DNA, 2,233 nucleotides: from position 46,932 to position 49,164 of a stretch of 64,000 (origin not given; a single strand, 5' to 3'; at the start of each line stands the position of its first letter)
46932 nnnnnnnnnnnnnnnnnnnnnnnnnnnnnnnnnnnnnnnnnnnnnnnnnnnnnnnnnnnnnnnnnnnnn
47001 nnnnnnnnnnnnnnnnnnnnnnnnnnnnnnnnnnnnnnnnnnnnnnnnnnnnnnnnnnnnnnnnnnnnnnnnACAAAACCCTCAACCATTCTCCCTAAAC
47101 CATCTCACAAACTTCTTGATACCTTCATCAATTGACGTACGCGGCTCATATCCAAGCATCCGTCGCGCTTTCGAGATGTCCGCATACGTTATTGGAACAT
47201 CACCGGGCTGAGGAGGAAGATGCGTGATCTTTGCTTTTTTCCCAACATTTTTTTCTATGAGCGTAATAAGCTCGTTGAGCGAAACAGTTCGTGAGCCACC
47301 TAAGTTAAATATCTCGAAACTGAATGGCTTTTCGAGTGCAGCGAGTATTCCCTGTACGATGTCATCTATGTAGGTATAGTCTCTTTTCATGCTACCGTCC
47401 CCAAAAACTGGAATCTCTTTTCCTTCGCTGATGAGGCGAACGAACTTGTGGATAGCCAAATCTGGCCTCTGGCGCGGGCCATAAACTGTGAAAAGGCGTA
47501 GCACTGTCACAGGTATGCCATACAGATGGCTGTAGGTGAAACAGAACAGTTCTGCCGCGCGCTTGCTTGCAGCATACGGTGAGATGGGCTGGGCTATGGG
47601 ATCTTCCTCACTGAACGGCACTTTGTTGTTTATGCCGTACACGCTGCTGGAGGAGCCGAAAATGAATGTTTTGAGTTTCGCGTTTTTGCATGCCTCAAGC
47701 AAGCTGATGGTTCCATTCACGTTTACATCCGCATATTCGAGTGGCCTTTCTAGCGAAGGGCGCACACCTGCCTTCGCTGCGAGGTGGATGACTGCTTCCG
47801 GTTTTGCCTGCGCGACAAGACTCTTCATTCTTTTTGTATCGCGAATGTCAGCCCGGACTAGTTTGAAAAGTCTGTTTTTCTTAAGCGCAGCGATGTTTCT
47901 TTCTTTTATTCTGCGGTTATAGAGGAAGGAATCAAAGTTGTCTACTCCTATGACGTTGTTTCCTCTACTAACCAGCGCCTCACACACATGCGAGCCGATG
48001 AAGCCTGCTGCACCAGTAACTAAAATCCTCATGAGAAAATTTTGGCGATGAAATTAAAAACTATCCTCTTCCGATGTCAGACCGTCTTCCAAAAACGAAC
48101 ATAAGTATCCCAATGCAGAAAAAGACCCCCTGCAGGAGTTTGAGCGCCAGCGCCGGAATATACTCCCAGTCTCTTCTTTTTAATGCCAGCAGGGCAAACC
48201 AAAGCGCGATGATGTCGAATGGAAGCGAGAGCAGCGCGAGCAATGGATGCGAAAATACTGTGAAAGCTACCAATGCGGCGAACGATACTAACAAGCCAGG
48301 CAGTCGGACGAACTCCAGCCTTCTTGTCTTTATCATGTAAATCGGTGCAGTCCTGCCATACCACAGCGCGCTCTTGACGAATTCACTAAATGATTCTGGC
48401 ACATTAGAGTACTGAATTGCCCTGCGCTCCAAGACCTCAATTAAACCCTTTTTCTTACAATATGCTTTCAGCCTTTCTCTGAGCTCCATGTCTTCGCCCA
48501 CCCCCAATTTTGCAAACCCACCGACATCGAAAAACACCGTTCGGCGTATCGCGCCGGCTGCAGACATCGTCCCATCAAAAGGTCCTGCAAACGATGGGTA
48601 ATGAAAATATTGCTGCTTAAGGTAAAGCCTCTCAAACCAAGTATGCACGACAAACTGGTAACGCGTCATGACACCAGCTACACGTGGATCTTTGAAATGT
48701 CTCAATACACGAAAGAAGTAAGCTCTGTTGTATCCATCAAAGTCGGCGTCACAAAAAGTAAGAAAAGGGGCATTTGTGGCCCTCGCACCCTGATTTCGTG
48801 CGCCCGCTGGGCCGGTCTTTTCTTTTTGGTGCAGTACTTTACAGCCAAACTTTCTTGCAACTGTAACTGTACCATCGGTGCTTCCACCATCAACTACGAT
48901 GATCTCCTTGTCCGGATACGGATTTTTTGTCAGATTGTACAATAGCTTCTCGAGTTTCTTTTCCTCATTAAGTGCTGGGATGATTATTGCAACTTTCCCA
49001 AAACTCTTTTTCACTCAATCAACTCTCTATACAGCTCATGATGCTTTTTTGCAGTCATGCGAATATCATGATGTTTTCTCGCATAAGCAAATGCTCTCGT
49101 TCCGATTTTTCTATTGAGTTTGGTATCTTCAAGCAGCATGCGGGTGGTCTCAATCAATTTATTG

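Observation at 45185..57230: Low-GC (~35-50%) segment embedded in the ~60% GC glycosylation locus, pointing to a horizontally acquired glycan-modification cassette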

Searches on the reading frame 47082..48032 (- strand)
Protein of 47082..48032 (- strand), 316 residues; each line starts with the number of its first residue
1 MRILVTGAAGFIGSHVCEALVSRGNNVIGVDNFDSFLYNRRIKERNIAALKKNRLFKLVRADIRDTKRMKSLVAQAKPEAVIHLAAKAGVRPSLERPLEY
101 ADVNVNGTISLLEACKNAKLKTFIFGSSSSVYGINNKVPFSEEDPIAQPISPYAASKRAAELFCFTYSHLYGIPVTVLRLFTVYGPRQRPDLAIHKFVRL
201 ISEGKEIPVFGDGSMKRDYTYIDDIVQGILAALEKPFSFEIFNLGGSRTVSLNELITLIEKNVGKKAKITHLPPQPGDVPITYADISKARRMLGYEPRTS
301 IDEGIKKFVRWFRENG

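Call 8: search_protein_families(library=pfam, proteins=[window:47082-48032:-])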
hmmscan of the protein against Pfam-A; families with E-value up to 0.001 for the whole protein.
window:47082-48032:- (316 aa): 10 families
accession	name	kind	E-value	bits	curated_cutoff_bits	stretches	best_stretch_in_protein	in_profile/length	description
PF16363.11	GDP_Man_Dehyd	-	3.4e-72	244.1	27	1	4-307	1-331/332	GDP-mannose 4,6 dehydratase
PF01370.27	Epimerase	-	1.7e-67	227.7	20.9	1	3-245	1-240/240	NAD dependent epimerase/dehydratase family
PF01073.25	3Beta_HSD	-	2.3e-25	89.6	22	1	4-232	1-228/280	3-beta hydroxysteroid dehydrogenase/isomerase family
PF04321.23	RmlD_sub_bind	-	4.3e-22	78.9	27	1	1-270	1-236/287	RmlD substrate binding domain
PF02719.21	Polysacc_synt_2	-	4.2e-21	75.8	20.2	1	3-267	1-251/293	Polysaccharide biosynthesis protein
PF07993.18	NAD_binding_4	-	2.7e-13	50.1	20.1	1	5-187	1-211/258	Male sterility protein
PF05368.20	NmrA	-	4.7e-09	36.7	27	1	2-128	4-107/298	NmrA-like family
PF13460.12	NAD_binding_10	-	7.8e-09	36.1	27.2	1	7-161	1-128/184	NAD(P)H-binding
PF08659.16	KR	-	2.2e-08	34.7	22.6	1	3-136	3-145/180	KR domain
PF00106.31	adh_short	-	3.6e-07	30.3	26.6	1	3-164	3-160/195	short chain dehydrogenase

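Call 32: search_protein_representatives(protein=window:47082-48032:-)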
Query: 316 residues. Proteins with E-value up to 0.001 (for the whole library): 170896; up to 1e-10: 80679; up to 1e-30: 11408. The best 150 are listed.
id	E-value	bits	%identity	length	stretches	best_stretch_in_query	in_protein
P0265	6.3e-186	633.2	48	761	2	2-314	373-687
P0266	3.7e-125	433.7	42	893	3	2-314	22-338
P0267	1.8e-122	424.9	41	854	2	2-314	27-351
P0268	9.0e-122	422.6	60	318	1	1-313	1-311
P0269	4.3e-115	400.6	59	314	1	1-314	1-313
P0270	1.2e-109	382.7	56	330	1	3-316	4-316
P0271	2.1e-109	382.0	59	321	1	1-313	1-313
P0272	1.1e-105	369.7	55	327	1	3-313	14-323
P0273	1.8e-105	369.1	52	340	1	2-315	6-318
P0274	2.1e-104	365.6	54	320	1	1-314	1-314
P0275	3.4e-104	364.8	53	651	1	1-313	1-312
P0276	3.8e-104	364.7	55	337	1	1-313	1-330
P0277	4.2e-104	364.6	55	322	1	3-315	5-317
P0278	4.2e-104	364.5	53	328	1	1-314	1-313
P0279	4.3e-104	364.5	56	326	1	1-315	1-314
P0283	2.3e-101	355.6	57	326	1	2-314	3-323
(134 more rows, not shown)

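Call 34: list_cluster_members(proteins=[P0268, P0269, P0270, P0271, P0272, P0274, P0276, P0277, P0279, P0283])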
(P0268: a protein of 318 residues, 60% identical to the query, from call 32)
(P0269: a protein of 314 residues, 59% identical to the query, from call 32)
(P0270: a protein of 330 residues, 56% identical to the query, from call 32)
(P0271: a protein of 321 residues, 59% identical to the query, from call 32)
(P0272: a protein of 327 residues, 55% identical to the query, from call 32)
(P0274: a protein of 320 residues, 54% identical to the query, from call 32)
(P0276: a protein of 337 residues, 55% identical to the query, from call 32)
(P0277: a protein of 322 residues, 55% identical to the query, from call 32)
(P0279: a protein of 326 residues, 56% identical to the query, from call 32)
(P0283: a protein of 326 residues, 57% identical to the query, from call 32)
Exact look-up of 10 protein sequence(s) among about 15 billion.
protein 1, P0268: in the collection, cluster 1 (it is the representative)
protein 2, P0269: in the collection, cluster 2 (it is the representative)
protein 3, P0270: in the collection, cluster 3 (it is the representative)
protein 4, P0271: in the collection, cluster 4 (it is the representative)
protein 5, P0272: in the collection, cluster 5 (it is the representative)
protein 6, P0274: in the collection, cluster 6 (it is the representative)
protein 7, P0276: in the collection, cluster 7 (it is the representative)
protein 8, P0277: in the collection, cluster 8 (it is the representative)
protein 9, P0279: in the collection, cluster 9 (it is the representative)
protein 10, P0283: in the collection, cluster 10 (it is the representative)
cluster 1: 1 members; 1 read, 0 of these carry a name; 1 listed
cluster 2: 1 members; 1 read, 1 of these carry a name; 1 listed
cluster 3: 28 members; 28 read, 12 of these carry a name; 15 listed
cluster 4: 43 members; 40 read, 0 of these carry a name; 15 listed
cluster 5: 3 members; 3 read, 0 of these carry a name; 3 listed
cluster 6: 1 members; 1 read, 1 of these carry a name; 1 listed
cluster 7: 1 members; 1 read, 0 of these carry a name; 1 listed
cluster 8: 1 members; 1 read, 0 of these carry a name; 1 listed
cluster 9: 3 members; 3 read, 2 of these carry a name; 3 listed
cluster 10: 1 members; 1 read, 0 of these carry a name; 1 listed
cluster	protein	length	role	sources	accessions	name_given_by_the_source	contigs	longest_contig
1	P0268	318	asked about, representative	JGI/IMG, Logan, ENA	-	-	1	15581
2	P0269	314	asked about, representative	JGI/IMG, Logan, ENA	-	UDP-glucuronate 4-epimerase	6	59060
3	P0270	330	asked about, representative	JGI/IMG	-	UDP-glucuronate 4-epimerase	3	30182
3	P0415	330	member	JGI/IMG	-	UDP-glucuronate 4-epimerase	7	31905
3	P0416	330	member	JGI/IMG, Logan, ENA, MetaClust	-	UDP-glucuronate 4-epimerase | \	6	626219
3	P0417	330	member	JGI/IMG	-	UDP-glucuronate 4-epimerase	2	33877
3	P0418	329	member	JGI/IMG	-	UDP-glucuronate 4-epimerase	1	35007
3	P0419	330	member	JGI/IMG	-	UDP-glucuronate 4-epimerase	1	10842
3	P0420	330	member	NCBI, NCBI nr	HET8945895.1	MAG TPA: NAD-dependent epimerase/dehydratase family protein [Candidatus ... | NAD-dependent epimerase/dehydratase family protein [Candidatus Polarisedimenticolia ...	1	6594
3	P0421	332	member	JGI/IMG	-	UDP-glucuronate 4-epimerase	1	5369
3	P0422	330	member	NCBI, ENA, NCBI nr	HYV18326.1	MAG TPA: GDP-mannose 4,6-dehydratase [Verrucomicrobiae bacterium] | GDP-mannose 4,6-dehydratase [Verrucomicrobiae bacterium]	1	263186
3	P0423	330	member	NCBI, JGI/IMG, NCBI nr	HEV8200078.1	MAG TPA: NAD-dependent epimerase/dehydratase family protein [Candidatus ... | UDP-glucuronate 4-epimerase | NAD-dependent epimerase/dehydratase family protein [Candidatus Polarisedimenticolia ...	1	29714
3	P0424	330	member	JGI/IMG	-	UDP-glucuronate 4-epimerase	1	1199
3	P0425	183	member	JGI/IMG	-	UDP-glucuronate 4-epimerase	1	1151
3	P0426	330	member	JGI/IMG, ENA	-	-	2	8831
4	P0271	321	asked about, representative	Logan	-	-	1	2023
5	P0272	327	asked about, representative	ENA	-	-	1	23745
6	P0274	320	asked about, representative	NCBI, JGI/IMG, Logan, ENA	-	UDP-glucuronate 4-epimerase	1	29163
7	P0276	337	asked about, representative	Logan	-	-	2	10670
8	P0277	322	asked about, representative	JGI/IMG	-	-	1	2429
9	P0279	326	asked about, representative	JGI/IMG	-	UDP-glucuronate 4-epimerase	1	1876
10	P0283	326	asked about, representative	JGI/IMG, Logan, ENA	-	-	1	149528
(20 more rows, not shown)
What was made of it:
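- A 56%-identical cluster of the 4-epimerase is bacterial: Polarisedimenticolia and Verrucomicrobiae (call 34).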

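Call 36: find_encoding_contigs(protein=P0269, flank=8000, max_places=2)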
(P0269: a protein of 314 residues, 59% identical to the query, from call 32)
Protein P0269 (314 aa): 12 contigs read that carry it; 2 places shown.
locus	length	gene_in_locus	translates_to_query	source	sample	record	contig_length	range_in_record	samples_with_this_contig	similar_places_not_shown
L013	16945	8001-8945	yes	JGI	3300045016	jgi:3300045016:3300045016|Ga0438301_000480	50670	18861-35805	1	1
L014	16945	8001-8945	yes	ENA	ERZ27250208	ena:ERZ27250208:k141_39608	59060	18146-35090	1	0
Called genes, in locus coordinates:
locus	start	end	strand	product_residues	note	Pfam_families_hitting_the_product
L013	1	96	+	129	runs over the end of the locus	-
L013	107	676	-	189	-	-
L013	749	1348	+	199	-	PF02660:G3P_acyltransf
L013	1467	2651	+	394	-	-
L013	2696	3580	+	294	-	PF17125:Methyltr_RsmF_N, PF01728:FtsJ (weak), PF01189:Methyltr_RsmB-F, PF13847:Methyltransf_31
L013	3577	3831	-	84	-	PF05016:ParE_toxin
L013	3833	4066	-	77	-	PF24434:DUF7557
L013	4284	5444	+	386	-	PF00438:S-AdoMet_synt_N, PF02772:S-AdoMet_synt_M, PF02773:S-AdoMet_synt_C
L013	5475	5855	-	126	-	-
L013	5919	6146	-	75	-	PF07927:HicA_toxin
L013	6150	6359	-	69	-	PF15919:HicB_lk_antitox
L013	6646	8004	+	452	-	PF01210:NAD_Gly3P_dh_N (faint), PF03721:UDPG_MGDP_dh_N, PF00984:UDPG_MGDP_dh, PF03720:UDPG_MGDP_dh_C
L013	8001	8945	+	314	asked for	PF00106:adh_short (weak), PF01073:3Beta_HSD, PF01370:Epimerase, PF02719:Polysacc_synt_2, PF04321:RmlD_sub_bind, PF05368:NmrA (weak), PF07993:NAD_binding_4, PF16363:GDP_Man_Dehyd, +1 more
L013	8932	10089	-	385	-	PF00534:Glycos_transf_1, PF13692:Glyco_trans_1_4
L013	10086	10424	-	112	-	PF10066:DUF2304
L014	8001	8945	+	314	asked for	PF00106:adh_short (weak), PF01073:3Beta_HSD, PF01370:Epimerase, PF02719:Polysacc_synt_2, PF04321:RmlD_sub_bind, PF05368:NmrA (weak), PF07993:NAD_binding_4, PF16363:GDP_Man_Dehyd, +1 more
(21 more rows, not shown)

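Call 37: find_encoding_contigs(protein=P0268, flank=8000, max_places=2)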
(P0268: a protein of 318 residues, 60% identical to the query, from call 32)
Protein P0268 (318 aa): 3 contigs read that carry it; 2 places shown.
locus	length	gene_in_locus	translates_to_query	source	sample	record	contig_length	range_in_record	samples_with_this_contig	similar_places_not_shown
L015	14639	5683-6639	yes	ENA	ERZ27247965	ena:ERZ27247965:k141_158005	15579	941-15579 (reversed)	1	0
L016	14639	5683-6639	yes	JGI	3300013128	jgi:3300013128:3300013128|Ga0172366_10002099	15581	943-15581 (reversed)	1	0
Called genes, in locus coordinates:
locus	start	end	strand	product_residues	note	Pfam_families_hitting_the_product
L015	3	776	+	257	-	?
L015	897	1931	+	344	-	PF00535:Glycos_transf_2, PF13641:Glyco_tranf_2_3 (weak)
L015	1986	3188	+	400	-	PF00534:Glycos_transf_1, PF13692:Glyco_trans_1_4, PF26337:Gtf3_C, PF00534:Glycos_transf_1 (weak)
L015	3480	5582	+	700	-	-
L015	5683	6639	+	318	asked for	PF01073:3Beta_HSD, PF01370:Epimerase, PF02719:Polysacc_synt_2, PF04321:RmlD_sub_bind, PF05368:NmrA (weak), PF07993:NAD_binding_4, PF08659:KR, PF16363:GDP_Man_Dehyd, +1 more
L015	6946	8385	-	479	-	PF02310:B12-binding, PF04055:Radical_SAM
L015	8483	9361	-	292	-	PF00535:Glycos_transf_2, PF10111:Glyco_tranf_2_2 (weak), PF13641:Glyco_tranf_2_3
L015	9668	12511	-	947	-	PF11847:GT-C_AftD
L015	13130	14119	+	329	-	PF01073:3Beta_HSD, PF01370:Epimerase, PF02719:Polysacc_synt_2 (weak), PF13460:NAD_binding_10 (weak), PF16363:GDP_Man_Dehyd, PF07993:NAD_binding_4 (weak)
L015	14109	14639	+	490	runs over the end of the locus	?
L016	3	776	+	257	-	?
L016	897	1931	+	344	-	PF00535:Glycos_transf_2, PF13641:Glyco_tranf_2_3 (weak)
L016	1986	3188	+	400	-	PF00534:Glycos_transf_1, PF13692:Glyco_trans_1_4, PF26337:Gtf3_C, PF00534:Glycos_transf_1 (weak)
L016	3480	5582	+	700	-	-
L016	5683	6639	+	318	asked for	PF01073:3Beta_HSD, PF01370:Epimerase, PF02719:Polysacc_synt_2, PF04321:RmlD_sub_bind, PF05368:NmrA (weak), PF07993:NAD_binding_4, PF08659:KR, PF16363:GDP_Man_Dehyd, +1 more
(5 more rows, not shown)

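Call 42: search_protein_families(library=ncbifam, proteins=[window:47082-48032:-], max_evalue=1e-10)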
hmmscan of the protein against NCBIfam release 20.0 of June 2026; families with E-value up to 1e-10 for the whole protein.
window:47082-48032:- (316 aa): 24 families
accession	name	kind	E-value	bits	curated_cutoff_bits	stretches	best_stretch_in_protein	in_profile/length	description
TIGR01179.1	galE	equivalog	5.9e-61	206.1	262.3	1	2-314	1-327/332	UDP-glucose 4-epimerase GalE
TIGR01181.1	dTDP_gluc_dehyt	equivalog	2.2e-58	197.9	365.1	1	2-315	1-314/321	dTDP-glucose 4,6-dehydratase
TIGR04180.1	EDH_00030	hypoth_equivalog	3.7e-54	183.8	475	1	3-299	1-296/297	NAD-dependent 4,6-dehydratase LegB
NF007956.0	PRK10675.1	subfamily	1.2e-45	156.1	394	1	1-162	1-158/338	UDP-glucose 4-epimerase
NF011728.1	PRK15181.1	equivalog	4e-42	144.4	760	1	2-313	17-338/348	Vi polysaccharide biosynthesis UDP-N-acetylglucosaminuronic acid C-4 epimerase TviC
NF007490.0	PRK10084.1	subfamily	7.4e-38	130.4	649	1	1-315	1-337/361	dTDP-glucose 4,6-dehydratase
TIGR02197.1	heptose_epim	equivalog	2.6e-37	128.7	274.6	1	3-314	1-315/316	ADP-glyceromanno-heptose 6-epimerase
NF007582.0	PRK10217.1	equivalog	3.7e-33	115.1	698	1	2-315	3-334/355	dTDP-glucose 4,6-dehydratase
TIGR02622.1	CDP_4_6_dhtase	equivalog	4.4e-31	108.3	278.45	1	2-314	6-332/352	CDP-glucose 4,6-dehydratase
TIGR01472.1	gmd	equivalog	1.7e-28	99.8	415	1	4-266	4-271/342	GDP-mannose 4,6-dehydratase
TIGR03466.1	HpnA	hypoth_equivalog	7.7e-26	90.7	367.65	1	1-274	1-257/327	hopanoid-associated sugar epimerase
NF042422.1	oxyalk_red_OleD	equivalog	1.1e-25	90.8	580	1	1-235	1-217/329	2-alkyl-3-oxoalkanoate reductase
NF047922.1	GDPFucSynFcl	equivalog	3.2e-23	82.7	500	1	59-315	35-304/308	GDP-L-fucose synthase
NF042423.1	oxyalk_red_Shew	equivalog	3.2e-22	79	580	1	2-233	10-222/331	2-alkyl-3-oxoalkanoate reductase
NF043036.1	ErythonDh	equivalog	2e-20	73.2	325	1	1-265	1-268/321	D-erythronate dehydrogenase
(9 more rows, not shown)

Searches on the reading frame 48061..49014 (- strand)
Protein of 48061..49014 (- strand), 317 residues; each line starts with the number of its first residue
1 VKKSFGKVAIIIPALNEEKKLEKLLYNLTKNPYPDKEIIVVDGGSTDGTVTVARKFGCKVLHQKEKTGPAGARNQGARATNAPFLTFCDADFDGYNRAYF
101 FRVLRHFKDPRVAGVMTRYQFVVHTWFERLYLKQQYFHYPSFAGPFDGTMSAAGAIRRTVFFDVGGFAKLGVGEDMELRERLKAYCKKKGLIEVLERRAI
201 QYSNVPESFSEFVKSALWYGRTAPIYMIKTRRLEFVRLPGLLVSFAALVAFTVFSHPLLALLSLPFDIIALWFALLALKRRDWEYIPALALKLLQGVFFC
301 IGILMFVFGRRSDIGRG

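Call 8: search_protein_families(library=pfam, proteins=[window:48061-49014:-])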
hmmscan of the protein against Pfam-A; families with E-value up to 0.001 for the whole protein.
window:48061-49014:- (317 aa): 4 families
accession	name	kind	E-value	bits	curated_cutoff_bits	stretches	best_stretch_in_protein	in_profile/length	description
PF00535.33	Glycos_transf_2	-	3.7e-27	95.7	23.3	1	10-130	2-126/168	Glycosyl transferase family 2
PF13641.12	Glyco_tranf_2_3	-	3.4e-10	40.8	27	1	8-184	3-196/230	Glycosyltransferase like family 2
PF10111.15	Glyco_tranf_2_2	-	4.6e-09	36.6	27.3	1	10-91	2-91/276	Glycosyltransferase like family 2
PF13632.12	Glyco_trans_2_3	-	6.5e-05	23.3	27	1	98-276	14-188/198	Glycosyl transferase family group 2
